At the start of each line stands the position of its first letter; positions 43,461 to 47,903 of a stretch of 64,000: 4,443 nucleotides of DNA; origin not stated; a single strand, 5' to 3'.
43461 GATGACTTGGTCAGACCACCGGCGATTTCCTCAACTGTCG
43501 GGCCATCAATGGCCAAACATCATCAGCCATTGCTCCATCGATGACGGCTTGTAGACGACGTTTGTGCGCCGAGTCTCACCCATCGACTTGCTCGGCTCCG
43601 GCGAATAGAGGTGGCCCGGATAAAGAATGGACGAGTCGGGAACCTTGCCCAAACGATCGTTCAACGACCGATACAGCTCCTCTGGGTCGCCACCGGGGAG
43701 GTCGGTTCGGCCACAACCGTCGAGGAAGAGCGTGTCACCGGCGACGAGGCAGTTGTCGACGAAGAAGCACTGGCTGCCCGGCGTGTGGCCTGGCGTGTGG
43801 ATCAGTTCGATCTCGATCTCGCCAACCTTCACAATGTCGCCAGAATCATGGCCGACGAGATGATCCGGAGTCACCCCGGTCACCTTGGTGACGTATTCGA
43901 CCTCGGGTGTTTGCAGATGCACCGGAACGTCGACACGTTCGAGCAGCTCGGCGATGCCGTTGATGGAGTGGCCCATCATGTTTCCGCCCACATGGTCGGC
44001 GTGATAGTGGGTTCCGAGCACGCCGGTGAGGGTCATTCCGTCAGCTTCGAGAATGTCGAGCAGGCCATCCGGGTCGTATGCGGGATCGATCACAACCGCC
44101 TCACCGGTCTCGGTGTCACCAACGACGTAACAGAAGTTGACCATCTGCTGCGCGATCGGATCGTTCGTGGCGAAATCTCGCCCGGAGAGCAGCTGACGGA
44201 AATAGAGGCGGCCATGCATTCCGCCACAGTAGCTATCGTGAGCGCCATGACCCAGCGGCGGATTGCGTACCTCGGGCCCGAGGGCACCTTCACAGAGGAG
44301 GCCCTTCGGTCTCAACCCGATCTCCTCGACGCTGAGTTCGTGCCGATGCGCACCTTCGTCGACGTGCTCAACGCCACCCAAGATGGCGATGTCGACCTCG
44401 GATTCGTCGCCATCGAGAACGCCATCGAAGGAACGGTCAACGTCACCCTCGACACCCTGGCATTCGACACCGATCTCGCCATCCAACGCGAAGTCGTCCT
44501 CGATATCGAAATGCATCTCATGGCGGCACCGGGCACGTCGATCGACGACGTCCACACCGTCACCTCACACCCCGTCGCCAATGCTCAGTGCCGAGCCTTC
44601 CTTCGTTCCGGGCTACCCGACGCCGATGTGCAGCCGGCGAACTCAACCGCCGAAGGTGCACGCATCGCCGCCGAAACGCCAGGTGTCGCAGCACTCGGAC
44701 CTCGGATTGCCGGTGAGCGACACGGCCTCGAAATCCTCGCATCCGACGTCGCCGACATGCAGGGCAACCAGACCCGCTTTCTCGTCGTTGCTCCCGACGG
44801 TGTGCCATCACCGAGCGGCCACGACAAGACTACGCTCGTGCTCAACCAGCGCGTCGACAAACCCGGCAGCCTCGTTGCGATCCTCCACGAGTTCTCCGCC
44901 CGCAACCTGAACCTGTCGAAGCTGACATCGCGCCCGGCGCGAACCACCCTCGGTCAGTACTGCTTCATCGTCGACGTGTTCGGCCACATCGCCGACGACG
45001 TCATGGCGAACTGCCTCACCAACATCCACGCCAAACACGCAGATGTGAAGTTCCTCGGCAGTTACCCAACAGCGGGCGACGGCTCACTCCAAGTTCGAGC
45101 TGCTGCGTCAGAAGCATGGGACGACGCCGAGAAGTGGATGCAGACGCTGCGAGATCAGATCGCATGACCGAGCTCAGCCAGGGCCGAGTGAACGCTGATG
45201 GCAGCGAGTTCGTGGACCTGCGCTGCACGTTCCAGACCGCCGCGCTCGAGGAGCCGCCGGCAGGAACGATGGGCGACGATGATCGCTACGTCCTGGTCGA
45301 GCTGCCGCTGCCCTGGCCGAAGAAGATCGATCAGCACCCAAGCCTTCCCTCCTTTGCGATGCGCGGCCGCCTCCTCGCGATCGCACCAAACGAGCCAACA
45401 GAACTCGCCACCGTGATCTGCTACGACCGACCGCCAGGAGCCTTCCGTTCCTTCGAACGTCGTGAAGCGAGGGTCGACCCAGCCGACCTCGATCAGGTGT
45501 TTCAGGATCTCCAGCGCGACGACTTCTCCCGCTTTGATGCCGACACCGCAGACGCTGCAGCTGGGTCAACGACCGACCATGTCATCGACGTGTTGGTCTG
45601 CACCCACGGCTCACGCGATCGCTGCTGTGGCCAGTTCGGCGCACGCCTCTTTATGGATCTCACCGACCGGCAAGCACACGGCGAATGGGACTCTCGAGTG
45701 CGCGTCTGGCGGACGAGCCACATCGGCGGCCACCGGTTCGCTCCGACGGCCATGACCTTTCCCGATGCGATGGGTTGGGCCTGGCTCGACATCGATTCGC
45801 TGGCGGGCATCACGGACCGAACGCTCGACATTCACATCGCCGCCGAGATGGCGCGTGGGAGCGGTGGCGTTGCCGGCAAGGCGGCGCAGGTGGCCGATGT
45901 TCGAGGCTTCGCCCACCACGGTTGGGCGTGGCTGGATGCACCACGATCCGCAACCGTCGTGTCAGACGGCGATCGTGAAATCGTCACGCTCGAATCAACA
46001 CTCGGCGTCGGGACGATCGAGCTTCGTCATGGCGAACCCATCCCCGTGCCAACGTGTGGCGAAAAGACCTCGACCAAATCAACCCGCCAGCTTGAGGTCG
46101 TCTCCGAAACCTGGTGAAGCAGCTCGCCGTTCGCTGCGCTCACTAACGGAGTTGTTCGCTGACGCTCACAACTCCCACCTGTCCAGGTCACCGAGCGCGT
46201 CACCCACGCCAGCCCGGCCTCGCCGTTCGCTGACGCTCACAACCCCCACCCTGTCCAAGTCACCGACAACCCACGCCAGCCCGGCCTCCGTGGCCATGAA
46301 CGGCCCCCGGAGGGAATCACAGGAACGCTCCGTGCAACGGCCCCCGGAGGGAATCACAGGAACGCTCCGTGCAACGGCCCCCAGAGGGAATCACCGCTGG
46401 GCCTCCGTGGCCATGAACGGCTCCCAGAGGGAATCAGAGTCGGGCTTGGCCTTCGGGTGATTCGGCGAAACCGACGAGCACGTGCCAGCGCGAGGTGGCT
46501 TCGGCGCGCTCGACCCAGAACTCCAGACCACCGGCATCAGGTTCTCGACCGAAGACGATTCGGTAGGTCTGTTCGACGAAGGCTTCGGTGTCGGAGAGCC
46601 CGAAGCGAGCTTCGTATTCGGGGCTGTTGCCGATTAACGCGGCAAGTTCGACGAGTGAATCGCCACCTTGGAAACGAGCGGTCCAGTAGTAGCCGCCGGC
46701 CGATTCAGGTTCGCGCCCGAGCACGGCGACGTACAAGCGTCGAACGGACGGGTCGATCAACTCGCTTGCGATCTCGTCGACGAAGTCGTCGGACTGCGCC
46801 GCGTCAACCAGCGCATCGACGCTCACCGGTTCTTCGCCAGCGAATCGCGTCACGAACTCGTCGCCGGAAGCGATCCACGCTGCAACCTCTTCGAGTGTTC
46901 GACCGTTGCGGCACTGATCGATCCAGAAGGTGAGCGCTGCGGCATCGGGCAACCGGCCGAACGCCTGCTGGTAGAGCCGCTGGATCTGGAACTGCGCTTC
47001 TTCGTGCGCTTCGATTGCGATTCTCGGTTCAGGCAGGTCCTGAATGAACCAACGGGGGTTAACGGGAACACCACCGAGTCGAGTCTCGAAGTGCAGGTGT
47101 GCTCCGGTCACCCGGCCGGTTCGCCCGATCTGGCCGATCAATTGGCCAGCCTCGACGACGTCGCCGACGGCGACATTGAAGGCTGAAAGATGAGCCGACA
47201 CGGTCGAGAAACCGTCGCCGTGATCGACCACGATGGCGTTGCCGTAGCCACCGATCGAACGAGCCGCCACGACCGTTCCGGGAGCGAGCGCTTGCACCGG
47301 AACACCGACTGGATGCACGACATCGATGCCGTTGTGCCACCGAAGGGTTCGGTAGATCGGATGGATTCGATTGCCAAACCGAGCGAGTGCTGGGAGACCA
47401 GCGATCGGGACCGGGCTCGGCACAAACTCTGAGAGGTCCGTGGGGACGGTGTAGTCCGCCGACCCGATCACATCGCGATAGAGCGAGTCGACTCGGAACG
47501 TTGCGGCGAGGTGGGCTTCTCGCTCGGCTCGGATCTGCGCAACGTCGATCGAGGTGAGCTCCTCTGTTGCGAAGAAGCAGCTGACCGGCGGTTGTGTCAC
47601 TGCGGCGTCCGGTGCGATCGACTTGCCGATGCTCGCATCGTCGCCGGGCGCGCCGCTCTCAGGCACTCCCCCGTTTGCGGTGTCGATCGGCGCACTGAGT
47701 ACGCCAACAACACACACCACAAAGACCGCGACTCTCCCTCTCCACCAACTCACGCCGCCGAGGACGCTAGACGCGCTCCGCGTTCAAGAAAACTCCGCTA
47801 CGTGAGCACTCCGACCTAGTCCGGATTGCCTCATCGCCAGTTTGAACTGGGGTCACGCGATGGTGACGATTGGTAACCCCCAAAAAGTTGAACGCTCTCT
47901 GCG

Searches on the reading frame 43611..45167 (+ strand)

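Call 25: search_protein_families(library=pfam, proteins=[window:43611-45167:+], max_evalue=0.001)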
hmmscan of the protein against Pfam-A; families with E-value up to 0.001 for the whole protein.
window:43611-45167:+ (518 aa): 2 families
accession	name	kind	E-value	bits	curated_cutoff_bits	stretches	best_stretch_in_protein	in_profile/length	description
PF00800.23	PDT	-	5.3e-53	179.9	25.2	1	218-395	1-178/181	Prephenate dehydratase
PF01842.31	ACT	-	2.2e-06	27.8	27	1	415-469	8-61/66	ACT domain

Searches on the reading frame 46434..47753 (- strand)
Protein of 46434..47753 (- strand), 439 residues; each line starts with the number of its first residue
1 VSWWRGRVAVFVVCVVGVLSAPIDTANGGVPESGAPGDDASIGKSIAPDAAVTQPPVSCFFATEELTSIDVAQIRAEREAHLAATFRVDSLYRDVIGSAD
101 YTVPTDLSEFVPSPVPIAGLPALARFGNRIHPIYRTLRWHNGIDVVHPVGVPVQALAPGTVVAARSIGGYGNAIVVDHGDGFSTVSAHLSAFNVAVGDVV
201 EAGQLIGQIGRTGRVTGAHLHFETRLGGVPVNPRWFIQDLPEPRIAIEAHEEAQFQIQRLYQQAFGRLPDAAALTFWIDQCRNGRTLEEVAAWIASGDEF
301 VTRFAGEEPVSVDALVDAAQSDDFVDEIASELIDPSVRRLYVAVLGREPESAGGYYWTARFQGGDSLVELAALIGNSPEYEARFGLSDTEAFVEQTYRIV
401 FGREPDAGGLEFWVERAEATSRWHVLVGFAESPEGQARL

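Call 25: search_protein_families(library=pfam, proteins=[window:46434-47753:-], max_evalue=0.001)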
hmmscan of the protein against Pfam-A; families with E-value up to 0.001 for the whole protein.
window:46434-47753:- (439 aa): 2 families
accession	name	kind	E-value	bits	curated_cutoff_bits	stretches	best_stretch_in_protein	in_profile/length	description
PF01551.29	Peptidase_M23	-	6.1e-30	103.7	28.7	1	140-233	3-96/96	Peptidase family M23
PF13946.11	DUF4214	-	6.4e-28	97.1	23.2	3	376-437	6-70/72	Domain of unknown function (DUF4214)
